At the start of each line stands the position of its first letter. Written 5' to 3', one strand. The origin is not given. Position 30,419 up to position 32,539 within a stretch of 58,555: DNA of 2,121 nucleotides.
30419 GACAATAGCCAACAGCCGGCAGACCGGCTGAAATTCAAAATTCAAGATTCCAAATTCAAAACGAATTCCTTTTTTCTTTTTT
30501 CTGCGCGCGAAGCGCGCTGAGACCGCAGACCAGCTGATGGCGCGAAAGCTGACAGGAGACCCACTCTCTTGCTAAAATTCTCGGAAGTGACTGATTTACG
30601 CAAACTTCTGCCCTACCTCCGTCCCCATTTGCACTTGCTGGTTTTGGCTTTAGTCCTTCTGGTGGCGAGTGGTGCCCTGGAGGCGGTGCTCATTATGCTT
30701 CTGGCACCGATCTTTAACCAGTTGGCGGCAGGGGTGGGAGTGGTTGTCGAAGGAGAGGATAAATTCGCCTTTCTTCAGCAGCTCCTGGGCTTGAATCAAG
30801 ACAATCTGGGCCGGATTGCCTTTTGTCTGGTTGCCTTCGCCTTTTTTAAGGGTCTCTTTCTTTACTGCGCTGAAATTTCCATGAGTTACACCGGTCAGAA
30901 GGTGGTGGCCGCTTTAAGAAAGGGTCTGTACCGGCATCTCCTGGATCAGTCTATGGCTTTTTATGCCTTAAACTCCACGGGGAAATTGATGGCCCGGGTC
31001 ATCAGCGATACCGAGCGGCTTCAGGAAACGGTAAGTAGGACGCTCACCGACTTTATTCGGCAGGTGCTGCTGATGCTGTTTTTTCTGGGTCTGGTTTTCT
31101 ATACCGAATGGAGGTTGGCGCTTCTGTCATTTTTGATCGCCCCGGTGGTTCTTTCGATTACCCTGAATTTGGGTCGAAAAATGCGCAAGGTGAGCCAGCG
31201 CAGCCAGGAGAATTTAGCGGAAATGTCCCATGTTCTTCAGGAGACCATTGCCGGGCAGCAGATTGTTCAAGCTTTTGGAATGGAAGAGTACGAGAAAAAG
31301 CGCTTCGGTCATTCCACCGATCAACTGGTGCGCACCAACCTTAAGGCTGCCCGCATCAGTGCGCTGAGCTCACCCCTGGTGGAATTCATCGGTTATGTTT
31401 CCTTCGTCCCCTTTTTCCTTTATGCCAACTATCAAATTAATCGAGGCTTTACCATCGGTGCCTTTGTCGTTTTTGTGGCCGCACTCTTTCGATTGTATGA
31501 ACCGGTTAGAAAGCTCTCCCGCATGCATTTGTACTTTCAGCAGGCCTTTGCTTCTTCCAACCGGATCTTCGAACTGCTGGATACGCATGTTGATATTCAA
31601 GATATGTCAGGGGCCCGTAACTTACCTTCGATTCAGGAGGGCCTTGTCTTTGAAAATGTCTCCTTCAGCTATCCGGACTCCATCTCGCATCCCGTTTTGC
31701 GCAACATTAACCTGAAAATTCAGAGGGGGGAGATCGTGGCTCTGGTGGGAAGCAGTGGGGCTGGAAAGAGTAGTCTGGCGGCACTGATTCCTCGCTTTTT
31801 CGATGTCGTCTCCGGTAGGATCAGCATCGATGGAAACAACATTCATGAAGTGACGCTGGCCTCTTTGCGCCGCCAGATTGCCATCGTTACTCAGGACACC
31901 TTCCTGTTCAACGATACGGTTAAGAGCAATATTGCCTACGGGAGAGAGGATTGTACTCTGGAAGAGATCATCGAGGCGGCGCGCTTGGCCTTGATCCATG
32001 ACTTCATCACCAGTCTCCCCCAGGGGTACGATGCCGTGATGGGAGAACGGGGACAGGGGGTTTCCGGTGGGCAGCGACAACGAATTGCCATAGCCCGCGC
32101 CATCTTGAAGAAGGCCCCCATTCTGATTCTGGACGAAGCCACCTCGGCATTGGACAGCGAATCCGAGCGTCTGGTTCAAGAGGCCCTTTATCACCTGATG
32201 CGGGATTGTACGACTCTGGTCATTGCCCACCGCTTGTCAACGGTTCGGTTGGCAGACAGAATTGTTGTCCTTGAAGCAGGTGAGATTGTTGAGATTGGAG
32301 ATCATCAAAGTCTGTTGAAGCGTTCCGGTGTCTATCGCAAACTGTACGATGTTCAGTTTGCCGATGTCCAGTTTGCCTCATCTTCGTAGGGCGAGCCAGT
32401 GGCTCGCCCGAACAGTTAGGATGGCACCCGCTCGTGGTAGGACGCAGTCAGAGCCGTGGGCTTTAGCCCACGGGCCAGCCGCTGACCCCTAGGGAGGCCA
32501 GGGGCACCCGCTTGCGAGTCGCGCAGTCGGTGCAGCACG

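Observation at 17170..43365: Dispersed hairpin-then-heptamer modules with a conserved order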

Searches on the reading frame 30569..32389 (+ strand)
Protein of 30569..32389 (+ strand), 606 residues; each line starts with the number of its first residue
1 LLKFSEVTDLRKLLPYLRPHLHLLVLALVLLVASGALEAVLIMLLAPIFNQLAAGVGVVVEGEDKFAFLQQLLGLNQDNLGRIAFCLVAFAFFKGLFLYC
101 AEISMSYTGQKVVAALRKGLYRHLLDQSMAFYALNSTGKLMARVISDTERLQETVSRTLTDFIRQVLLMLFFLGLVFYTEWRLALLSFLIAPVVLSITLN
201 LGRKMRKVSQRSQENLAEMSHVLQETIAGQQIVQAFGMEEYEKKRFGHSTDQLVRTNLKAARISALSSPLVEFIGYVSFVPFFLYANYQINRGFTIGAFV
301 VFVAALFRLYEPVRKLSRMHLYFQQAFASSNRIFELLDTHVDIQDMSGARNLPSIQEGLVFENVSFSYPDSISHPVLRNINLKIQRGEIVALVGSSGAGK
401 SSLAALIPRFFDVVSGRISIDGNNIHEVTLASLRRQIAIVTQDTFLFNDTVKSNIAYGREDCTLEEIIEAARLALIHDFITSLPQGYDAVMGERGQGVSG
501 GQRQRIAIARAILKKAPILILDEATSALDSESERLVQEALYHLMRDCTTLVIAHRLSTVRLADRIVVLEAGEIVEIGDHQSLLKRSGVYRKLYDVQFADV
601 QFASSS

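Call 14: search_protein_families(library=pfam, proteins=[window:30569-32389:+])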
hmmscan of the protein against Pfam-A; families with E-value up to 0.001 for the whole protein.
window:30569-32389:+ (606 aa): 4 families
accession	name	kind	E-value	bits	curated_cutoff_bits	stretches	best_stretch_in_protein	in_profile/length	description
PF00664.28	ABC_membrane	-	9.5e-50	170.2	28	1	25-305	2-266/274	ABC transporter transmembrane region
PF00005.33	ABC_tran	-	5.8e-33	114.8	25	1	377-526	1-137/137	ABC transporter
PF02463.25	SMC_N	-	3.2e-08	33.7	40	1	420-567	113-210/220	RecF/RecN/SMC N terminal domain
PF09818.15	ABC_ATPase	-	6e-05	22.6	23.2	0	476-559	137-227/283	P-loop domain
